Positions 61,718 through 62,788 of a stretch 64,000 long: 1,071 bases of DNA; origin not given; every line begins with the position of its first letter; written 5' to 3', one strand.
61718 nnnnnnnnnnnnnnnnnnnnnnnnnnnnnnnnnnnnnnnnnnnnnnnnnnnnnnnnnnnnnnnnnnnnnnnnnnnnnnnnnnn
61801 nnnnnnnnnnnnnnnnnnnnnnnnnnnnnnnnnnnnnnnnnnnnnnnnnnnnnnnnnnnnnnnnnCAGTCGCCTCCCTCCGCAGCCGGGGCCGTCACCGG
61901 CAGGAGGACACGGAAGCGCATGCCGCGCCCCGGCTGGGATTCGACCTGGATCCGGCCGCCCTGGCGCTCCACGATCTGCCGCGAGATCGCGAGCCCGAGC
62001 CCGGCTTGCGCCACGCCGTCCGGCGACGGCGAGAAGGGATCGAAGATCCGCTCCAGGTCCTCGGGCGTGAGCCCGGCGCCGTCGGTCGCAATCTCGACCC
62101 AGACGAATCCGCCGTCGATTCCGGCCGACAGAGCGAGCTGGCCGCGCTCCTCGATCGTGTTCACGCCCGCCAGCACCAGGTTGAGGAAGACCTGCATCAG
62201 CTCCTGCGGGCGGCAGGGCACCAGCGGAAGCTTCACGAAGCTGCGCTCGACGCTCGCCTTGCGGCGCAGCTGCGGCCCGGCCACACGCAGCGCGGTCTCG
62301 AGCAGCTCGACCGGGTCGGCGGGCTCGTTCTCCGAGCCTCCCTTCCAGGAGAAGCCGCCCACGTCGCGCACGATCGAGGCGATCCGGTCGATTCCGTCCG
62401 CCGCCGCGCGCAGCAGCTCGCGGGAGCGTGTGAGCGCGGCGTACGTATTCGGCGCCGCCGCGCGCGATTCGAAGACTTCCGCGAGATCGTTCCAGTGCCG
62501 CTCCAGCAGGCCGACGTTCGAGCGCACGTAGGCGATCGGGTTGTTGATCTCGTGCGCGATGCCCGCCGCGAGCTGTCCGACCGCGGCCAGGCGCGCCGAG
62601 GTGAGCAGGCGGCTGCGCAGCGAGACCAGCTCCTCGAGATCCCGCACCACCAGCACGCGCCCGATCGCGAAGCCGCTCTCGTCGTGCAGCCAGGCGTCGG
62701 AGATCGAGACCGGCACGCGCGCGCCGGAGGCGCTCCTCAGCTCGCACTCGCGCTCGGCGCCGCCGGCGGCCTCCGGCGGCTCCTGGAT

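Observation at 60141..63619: Translationally coupled paralogous sensor kinases with complementary inactivating substitutions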

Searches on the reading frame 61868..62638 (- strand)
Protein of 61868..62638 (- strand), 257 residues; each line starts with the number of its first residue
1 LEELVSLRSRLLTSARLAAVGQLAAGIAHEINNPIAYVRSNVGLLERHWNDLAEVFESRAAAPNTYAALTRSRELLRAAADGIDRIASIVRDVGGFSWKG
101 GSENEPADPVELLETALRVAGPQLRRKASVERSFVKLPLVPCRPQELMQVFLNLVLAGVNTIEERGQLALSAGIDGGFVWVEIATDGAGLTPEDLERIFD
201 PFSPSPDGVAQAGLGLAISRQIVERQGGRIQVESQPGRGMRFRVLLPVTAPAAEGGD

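Call 52: search_solved_structures(query=window:61868-62638:-, max_evalue=1e-8, show_alignments=2)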
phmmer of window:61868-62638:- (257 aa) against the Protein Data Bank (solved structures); distinct sequences matched with E-value up to 1e-8: 28.
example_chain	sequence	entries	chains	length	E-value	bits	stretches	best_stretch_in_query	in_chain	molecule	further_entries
9jfj_A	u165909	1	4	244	4.1e-23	85.6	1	8-250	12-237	Sensor histidine kinase ZraS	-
3d36_A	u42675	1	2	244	3.9e-19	72.5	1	13-250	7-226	Sporulation kinase B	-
5idj_A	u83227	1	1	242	4.8e-16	62.4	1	163-248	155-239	Histidine kinase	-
4gcz_A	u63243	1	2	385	4.9e-16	62.4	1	4-249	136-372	Blue-light photoreceptor, Sensor protein fixL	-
8a7f_A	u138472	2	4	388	6.9e-16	61.9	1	4-248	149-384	Putative Sensory box protein,Sensor protein FixL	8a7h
8a3u_A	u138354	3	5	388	6.9e-16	61.9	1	4-248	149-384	Putative Sensory box protein,Sensor protein FixL | Putative Sensory box protein,Putative Sensory box protein,Sensor protein FixL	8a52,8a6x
8u4x_A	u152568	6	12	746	1.9e-14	57.2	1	18-248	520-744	histidine kinase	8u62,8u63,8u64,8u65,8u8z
8f71_A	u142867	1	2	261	1e-13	54.8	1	83-254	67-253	Histidine kinase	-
5idm_A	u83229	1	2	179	6.2e-13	52.2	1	163-253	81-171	Cell cycle histidine kinase CckA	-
8vc9_A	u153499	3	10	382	2.8e-12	50.1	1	5-252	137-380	Leptospira virulence regulator B (LvrB) | histidine kinase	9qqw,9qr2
7z8n_A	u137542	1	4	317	1.2e-11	48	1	82-247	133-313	Histidine kinase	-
4kp4_A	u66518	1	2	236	1.7e-11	47.5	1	140-255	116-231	Osmolarity sensor protein EnvZ, Histidine kinase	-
4cti_A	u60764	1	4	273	1.9e-11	47.3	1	143-255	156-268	OSMOLARITY SENSOR PROTEIN ENVZ, AF1503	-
4jas_A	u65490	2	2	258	2.3e-11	47.1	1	83-248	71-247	Histidine kinase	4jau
2c2a_A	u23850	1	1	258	3.6e-11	46.5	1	104-248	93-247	SENSOR HISTIDINE KINASE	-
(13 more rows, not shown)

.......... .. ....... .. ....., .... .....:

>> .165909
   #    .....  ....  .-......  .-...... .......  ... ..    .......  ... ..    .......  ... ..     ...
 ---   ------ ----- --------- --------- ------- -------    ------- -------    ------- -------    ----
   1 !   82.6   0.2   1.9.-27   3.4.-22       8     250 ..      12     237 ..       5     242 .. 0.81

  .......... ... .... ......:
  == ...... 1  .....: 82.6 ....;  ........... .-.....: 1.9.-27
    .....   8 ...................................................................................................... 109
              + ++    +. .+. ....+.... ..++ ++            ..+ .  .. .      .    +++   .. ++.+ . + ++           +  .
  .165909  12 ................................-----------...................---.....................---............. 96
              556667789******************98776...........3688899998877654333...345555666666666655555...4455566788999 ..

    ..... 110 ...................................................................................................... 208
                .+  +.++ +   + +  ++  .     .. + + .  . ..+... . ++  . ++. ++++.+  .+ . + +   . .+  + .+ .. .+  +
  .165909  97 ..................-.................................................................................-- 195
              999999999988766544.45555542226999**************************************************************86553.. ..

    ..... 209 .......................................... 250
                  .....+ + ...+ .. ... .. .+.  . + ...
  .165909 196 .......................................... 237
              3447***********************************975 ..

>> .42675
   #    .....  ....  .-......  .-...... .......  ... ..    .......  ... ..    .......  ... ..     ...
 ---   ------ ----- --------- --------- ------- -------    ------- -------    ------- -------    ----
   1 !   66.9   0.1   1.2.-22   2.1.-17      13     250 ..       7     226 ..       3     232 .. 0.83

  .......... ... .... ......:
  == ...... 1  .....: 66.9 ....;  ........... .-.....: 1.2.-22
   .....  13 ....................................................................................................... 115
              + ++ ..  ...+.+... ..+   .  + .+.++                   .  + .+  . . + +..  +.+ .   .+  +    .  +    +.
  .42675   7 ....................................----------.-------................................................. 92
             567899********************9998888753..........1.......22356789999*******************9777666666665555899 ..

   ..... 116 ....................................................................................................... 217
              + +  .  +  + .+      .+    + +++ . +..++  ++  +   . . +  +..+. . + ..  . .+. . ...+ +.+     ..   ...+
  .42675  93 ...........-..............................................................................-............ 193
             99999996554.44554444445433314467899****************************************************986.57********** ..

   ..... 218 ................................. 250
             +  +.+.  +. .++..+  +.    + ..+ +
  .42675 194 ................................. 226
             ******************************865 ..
